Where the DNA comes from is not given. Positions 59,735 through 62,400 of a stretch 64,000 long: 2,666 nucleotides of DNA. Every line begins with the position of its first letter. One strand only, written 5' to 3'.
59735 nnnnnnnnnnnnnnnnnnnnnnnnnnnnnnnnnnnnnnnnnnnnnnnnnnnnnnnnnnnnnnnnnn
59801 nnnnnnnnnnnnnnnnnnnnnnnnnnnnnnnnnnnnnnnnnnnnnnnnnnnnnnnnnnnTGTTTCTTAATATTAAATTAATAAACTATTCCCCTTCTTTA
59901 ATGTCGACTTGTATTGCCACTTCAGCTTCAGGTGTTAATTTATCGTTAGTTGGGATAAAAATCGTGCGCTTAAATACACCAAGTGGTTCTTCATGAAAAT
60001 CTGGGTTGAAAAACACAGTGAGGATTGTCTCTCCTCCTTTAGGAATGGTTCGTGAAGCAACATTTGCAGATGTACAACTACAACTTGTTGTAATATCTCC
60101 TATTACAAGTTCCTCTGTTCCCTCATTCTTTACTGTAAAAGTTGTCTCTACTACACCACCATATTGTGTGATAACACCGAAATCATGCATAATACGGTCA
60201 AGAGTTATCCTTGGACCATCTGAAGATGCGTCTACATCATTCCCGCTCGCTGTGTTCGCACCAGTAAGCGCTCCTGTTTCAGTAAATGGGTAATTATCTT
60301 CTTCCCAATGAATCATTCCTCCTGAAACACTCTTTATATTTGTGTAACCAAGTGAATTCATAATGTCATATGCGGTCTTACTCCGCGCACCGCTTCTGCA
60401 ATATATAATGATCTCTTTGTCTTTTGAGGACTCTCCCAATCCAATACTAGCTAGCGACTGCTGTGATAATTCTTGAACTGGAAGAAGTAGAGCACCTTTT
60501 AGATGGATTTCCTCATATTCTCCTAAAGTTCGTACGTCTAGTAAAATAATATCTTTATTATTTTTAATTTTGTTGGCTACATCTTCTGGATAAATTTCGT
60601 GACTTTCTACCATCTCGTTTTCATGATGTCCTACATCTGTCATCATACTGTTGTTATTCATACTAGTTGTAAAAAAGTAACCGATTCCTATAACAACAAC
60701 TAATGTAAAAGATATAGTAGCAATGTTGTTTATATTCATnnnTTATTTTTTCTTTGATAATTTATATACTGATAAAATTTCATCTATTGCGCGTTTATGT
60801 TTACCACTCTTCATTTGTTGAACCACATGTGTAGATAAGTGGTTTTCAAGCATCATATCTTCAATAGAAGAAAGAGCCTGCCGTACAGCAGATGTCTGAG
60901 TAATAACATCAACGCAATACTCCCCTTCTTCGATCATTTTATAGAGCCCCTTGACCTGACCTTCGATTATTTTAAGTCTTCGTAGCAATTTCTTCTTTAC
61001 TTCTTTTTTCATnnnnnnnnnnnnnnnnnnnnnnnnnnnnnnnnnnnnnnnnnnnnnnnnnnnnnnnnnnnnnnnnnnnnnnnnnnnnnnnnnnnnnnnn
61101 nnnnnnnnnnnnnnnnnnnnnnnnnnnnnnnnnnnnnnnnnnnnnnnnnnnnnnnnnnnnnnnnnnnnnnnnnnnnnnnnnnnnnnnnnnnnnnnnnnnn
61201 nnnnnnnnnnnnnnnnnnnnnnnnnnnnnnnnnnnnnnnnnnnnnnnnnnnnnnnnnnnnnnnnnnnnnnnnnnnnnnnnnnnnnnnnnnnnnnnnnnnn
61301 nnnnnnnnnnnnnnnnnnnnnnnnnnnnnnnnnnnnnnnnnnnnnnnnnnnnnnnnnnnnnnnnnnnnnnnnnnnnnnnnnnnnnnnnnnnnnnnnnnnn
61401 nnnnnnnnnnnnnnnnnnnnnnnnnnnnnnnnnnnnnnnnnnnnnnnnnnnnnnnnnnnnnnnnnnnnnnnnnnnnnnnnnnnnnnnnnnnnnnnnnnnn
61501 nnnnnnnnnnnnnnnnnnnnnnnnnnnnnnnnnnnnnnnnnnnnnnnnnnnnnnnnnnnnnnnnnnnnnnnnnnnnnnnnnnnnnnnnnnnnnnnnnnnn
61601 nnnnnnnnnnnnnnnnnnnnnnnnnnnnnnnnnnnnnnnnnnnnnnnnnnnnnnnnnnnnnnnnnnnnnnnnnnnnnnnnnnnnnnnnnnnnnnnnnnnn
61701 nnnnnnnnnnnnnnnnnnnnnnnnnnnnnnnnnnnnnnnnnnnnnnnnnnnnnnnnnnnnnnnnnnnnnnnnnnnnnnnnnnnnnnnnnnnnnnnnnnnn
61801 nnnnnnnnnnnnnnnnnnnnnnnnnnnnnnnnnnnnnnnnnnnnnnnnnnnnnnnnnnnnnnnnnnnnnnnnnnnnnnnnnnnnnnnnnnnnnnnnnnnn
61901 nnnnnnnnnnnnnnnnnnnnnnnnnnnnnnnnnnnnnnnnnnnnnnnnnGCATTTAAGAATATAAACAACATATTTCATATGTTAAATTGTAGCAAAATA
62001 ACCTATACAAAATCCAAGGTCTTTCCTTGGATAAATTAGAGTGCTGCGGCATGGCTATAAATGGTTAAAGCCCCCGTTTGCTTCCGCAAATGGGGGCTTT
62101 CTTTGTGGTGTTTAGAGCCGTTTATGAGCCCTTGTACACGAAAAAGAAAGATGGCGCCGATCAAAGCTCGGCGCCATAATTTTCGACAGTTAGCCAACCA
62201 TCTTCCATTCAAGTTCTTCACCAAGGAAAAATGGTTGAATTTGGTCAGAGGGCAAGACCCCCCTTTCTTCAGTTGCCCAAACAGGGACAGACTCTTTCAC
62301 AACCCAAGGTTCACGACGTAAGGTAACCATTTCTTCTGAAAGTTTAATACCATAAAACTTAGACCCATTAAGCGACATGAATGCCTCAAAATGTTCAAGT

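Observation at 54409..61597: CsoR-headed copper / thiol-redox super-operon with an unusual gene set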

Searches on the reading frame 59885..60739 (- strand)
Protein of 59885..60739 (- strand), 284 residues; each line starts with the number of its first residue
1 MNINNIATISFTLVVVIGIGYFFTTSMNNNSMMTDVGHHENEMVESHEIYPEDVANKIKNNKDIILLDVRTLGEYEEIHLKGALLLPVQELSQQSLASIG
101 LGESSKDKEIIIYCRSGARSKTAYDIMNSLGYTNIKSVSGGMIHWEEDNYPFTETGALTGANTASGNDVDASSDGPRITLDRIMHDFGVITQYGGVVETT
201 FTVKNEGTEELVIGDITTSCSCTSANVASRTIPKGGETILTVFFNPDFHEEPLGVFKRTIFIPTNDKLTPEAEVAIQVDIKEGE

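Call 3: search_protein_families(library=pfam, proteins=[window:59885-60739:-], max_evalue=0.01)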
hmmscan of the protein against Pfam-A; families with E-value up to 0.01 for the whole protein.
window:59885-60739:- (284 aa): 3 families
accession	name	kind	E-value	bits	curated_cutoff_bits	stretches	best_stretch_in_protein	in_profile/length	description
PF07610.17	DUF1573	-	5e-18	65.4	26.1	1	178-271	1-89/98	Protein of unknown function (DUF1573)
PF00581.25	Rhodanese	-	3.8e-16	59.8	22.2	1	52-147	3-101/102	Rhodanese-like domain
PF22544.2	HYDIN_VesB_CFA65-like_Ig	-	1.6e-11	44.8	25.5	1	176-277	1-98/100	HYDIN/CFA65/VesB-like, Ig-like domain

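Call 4: search_protein_families(library=ncbifam, proteins=[window:59885-60739:-], max_evalue=0.01)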
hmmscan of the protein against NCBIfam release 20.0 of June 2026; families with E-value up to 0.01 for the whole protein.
window:59885-60739:- (284 aa): 20 families
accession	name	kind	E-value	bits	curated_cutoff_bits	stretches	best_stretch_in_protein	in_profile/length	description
NF006444.0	PRK08762.1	equivalog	5.1e-17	61.6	449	1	44-160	12-122/387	molybdopterin-synthase adenylyltransferase MoeB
NF045521.1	rhoda_near_glyco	subfamily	1.9e-16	60.2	145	1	55-155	22-118/144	rhodanese homology domain-containing protein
NF005902.0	PRK07878.1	equivalog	8.8e-16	57.8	647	1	32-147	272-383/392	adenylyltransferase/sulfurtransferase MoeZ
NF041425.1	OS_HP2_seleno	subfamily_domain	7.6e-13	48.6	100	1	185-280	6-97/98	OS_HP2 family (seleno)protein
NF045694.1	seleno_TsoB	exception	1.2e-11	43.5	805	1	10-161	7-165/572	rhodanese/DsbD fusion-like selenoprotein TsoB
NF005646.0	PRK07411.1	equivalog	3.5e-11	42.9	633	1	40-148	275-382/390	molybdopterin-synthase adenylyltransferase MoeB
NF001133.1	PRK00142.1-1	equivalog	4.1e-10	39.6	170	1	41-148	100-206/229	oxygen-dependent tRNA uridine(34) hydroxylase TrhO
NF041203.1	rhodanese_LYCAU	equivalog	7.2e-10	38.6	115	1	42-153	16-124/126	rhodanese-related (seleno)protein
NF007627.0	PRK10287.1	equivalog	4e-08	33.4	102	1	67-140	24-93/104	thiosulfate sulfurtransferase PspE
NF008750.0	PRK11784.1-2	equivalog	1.1e-07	31.3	241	1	56-95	8-45/346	tRNA 2-selenouridine(34) synthase MnmH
TIGR02981.1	phageshock_pspE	exception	1.3e-07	31.9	126.3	1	67-140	22-91/101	thiosulfate sulfurtransferase PspE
NF001195.0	PRK00162.1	equivalog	1.9e-07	31.4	102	1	47-151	5-102/108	thiosulfate sulfurtransferase GlpE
NF002397.0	PRK01415.1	equivalog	2.5e-05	24.2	280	1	36-149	101-213/247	hypothetical protein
NF008752.0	PRK11784.1-4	equivalog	7.1e-05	21.7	266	0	66-90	21-45/357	tRNA 2-selenouridine(34) synthase MnmH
TIGR03167.1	tRNA_sel_U_synt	equivalog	8.9e-05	22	219.75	0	64-89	3-28/311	tRNA 2-selenouridine(34) synthase MnmH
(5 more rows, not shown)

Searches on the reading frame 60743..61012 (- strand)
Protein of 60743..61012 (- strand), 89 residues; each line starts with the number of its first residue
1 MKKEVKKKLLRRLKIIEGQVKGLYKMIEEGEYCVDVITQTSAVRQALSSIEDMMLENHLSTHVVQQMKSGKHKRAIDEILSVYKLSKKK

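Call 3: search_protein_families(library=pfam, proteins=[window:60743-61012:-], max_evalue=0.01)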
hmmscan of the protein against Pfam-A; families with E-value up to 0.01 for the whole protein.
window:60743-61012:- (89 aa): 1 family
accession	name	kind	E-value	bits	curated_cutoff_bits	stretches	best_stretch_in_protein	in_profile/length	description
PF02583.22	Trns_repr_metal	-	2.5e-26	92.3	22.8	1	6-82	2-75/78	Metal-sensitive transcriptional repressor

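Call 4: search_protein_families(library=ncbifam, proteins=[window:60743-61012:-], max_evalue=0.01)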
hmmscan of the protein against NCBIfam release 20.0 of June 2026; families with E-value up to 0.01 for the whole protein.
window:60743-61012:- (89 aa): 4 families
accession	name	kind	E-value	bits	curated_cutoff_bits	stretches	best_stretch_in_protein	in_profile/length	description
NF052430.1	repress_RicR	exception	4.8e-18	65.6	175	1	6-72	8-74/93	copper-sensing transcriptional repressor RicR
NF011613.0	PRK15039.1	equivalog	5.6e-12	46.2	138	1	6-82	8-84/90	Ni(II)/Co(II)-binding transcriptional repressor RcnR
NF008464.0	PRK11352.1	equivalog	4.5e-11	43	133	1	3-82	5-85/91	formaldehyde-responsive transcriptional repressor FrmR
TIGR02606.1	antidote_CC2985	hypoth_equivalog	0.0046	17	46.2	0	4-31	28-55/70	type II toxin-antitoxin system ParD family antitoxin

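Call 8: search_solved_structures(query=window:60743-61012:-, max_evalue=0.001, show_alignments=5)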
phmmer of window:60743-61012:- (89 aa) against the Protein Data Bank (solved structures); distinct sequences matched with E-value up to 0.001: 10.
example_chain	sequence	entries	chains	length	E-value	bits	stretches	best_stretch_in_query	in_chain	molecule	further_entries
4m1p_A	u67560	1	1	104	1.6e-15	60.3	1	3-85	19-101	Copper-sensitive operon repressor (CsoR)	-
2hh7_A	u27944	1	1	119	9.2e-13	51.5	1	6-85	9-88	Hypothetical protein CsoR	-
4adz_A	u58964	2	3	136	2.5e-12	50.2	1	6-65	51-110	CSOR | COPPER SENSITIVE OPERON REPRESSOR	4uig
3aai_A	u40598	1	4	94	1.8e-10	44.3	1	4-84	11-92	Copper homeostasis operon regulatory protein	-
5lcy_A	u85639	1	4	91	1.4e-09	41.4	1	4-67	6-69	Frmr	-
6ahx_A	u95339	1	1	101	3.7e-09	40.1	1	5-80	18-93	Putative cytosolic protein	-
5fmn_A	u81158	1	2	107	4.5e-09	39.8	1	4-79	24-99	INRS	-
7mq1_A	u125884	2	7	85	1.5e-08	38.2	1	7-72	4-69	Copper-sensing transcriptional repressor csoR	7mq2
7mq3_A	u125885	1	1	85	3.9e-08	36.9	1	7-71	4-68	Copper-sensing transcriptional repressor csoR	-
5lbm_A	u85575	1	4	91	2.3e-05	28.1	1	4-77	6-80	Transcriptional repressor FrmR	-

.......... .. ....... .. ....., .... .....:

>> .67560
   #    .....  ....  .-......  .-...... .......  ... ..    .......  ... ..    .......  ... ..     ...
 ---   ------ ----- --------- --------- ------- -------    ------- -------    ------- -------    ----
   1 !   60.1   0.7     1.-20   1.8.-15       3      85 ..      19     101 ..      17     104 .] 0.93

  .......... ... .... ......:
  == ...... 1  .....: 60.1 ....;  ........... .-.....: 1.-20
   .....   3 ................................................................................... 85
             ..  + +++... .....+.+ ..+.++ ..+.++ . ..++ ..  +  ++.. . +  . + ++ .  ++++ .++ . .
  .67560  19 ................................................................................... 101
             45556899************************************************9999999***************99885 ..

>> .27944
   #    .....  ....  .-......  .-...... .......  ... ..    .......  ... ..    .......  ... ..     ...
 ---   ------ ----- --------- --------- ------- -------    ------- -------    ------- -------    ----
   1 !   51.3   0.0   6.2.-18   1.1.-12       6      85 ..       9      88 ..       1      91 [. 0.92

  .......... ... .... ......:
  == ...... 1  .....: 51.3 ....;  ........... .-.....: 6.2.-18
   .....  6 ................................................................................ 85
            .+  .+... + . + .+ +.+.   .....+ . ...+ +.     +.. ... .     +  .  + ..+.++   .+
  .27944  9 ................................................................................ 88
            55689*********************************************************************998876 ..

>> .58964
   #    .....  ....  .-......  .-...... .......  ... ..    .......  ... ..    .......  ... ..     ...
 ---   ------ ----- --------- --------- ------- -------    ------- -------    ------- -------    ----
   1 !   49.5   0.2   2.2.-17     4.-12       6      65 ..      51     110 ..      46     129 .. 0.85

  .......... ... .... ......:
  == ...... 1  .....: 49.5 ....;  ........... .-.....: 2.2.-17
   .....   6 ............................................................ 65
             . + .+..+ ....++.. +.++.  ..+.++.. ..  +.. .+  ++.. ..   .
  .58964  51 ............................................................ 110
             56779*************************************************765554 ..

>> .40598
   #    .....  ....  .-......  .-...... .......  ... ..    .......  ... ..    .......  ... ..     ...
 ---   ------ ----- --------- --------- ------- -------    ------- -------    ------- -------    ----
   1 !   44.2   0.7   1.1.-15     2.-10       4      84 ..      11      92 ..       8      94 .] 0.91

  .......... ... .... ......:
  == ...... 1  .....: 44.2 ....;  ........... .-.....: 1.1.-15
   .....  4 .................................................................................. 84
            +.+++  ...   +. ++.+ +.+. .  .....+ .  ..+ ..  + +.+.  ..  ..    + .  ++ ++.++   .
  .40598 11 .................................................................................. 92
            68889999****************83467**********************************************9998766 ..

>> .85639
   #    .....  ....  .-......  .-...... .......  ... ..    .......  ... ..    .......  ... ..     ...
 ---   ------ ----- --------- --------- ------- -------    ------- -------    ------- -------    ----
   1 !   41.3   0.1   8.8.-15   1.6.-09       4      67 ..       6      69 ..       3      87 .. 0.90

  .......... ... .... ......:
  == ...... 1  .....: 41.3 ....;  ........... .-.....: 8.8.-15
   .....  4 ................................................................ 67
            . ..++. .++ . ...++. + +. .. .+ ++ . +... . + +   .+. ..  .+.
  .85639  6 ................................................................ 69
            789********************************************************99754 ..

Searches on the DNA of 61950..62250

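Call 84: search_rna_families(source=window, start=61950, end=62250, threshold=evalue, max_evalue=1)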
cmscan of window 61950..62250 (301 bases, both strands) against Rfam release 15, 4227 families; matches with E-value up to 1: 9.
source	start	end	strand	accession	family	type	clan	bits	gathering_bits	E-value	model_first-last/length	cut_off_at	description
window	62070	62103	+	RF02371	PyrG_leader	Cis-reg; leader;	-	23.2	65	0.55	40-73/78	no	PyrG leader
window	62067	62135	-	RF02844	RefA9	Gene; antisense;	-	22.4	49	0.26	1-64/64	no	Enterococcus sRNA A9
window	62068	62099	+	RF00262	sar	Gene; antisense;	-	22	43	0.035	33-64/68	no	sar RNA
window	61998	62104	+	RF00515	PyrR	Cis-reg;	-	21.1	54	0.88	1-115/115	no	PyrR binding site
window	62133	62173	-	RF02843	RefA5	Gene; antisense;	-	18.4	91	0.22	1-68/68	no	Enterococcus sRNA A5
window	61966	62105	+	RF00514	His_leader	Cis-reg; leader;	-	18.2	49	0.86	1-126/126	no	Histidine operon leader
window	62052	62120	+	RF03568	mir-3204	Gene; miRNA;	-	18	90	0.47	1-75/75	no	mir-3204 microRNA precursor family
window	62056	62104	+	RF02399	NsiR1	Gene; sRNA;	-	16.3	39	0.74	1-60/60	no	Nitrogen stress-induced RNA 1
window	62090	62173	-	RF00114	S15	Cis-reg; leader;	CL00121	14.2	39.5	0.55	7-92/117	no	Ribosomal S15 leader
